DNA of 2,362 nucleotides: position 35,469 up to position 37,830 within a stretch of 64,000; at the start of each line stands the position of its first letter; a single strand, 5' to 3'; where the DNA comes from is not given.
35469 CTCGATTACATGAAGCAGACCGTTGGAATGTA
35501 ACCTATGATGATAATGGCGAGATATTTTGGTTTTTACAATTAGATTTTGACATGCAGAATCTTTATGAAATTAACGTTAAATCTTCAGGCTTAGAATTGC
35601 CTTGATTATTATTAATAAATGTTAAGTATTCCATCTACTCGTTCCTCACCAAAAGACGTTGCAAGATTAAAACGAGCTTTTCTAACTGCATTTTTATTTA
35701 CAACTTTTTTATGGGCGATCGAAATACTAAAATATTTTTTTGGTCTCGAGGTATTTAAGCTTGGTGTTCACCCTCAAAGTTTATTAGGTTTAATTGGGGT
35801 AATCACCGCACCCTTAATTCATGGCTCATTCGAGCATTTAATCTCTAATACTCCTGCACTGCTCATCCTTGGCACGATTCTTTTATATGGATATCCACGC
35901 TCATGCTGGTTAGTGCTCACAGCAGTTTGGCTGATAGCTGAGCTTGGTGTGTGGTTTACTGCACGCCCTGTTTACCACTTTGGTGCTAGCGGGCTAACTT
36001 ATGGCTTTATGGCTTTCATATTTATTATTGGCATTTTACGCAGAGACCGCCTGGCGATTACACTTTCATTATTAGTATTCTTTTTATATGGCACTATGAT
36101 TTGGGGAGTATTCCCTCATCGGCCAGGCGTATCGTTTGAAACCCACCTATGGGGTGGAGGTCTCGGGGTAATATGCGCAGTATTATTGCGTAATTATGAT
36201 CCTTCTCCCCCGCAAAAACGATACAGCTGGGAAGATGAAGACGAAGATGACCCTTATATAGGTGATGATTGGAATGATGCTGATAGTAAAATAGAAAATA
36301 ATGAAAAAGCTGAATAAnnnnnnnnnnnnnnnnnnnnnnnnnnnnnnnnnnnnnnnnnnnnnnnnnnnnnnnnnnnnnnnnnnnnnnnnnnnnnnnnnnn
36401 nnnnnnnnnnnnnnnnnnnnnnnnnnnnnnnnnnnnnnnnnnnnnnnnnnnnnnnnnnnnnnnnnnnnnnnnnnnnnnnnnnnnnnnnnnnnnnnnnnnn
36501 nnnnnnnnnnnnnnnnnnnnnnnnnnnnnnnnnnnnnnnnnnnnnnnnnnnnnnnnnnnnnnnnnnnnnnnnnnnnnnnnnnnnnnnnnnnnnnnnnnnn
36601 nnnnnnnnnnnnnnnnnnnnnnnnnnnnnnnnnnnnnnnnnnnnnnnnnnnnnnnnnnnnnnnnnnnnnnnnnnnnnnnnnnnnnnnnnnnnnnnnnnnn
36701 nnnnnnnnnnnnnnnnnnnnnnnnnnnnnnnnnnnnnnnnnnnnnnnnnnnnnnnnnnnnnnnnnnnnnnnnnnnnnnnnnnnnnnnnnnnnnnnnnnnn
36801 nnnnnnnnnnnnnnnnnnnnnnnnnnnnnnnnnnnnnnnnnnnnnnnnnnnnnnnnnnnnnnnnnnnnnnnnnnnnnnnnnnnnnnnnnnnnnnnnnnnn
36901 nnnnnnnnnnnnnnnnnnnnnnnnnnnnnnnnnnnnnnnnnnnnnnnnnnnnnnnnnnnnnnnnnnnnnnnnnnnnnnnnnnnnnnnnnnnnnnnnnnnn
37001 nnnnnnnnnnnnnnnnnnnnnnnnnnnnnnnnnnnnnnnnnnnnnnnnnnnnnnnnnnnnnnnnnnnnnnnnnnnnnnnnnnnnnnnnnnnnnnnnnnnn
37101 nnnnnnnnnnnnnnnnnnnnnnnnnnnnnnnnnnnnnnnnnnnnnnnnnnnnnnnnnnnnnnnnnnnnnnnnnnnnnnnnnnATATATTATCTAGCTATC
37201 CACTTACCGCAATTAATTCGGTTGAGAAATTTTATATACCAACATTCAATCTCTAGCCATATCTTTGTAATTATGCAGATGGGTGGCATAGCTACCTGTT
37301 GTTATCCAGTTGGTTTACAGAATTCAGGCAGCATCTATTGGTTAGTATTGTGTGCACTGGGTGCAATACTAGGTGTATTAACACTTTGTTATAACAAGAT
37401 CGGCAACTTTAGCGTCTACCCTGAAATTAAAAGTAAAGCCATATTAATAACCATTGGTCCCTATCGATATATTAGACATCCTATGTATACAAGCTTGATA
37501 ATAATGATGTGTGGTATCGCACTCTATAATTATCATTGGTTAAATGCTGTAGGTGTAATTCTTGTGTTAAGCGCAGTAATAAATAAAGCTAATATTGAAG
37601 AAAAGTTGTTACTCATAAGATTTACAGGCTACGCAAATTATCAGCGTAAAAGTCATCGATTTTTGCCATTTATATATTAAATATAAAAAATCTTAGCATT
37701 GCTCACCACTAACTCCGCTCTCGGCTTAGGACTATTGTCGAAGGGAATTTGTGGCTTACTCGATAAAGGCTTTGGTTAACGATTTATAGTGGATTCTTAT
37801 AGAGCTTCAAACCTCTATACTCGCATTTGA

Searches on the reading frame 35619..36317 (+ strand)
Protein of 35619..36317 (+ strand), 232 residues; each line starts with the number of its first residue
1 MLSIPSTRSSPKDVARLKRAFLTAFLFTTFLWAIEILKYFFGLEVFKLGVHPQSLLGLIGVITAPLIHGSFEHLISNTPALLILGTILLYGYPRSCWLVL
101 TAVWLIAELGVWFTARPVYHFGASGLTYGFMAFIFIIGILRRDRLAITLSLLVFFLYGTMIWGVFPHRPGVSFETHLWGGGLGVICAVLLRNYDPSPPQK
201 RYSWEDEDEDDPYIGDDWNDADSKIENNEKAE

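Call 43: search_protein_families(library=pfam, proteins=[window:35619-36317:+], max_evalue=0.001)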
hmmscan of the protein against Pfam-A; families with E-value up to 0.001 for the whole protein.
window:35619-36317:+ (232 aa): 1 family
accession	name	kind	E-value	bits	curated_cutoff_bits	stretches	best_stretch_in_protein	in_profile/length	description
PF01694.28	Rhomboid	-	1.3e-15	58.3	22.6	1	59-191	5-141/143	Rhomboid domain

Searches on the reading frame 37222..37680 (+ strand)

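Call 43: search_protein_families(library=pfam, proteins=[window:37222-37680:+], max_evalue=0.001)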
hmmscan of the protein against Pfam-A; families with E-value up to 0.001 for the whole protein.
window:37222-37680:+ (152 aa): 2 families
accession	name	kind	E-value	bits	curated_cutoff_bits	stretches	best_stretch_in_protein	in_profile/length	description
PF04191.18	PEMT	-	2.7e-10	41.1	25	1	42-130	8-98/105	Phospholipid methyltransferase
PF04140.19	ICMT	-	2.7e-06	28.1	24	1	61-130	21-93/95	Isoprenylcysteine carboxyl methyltransferase (ICMT) family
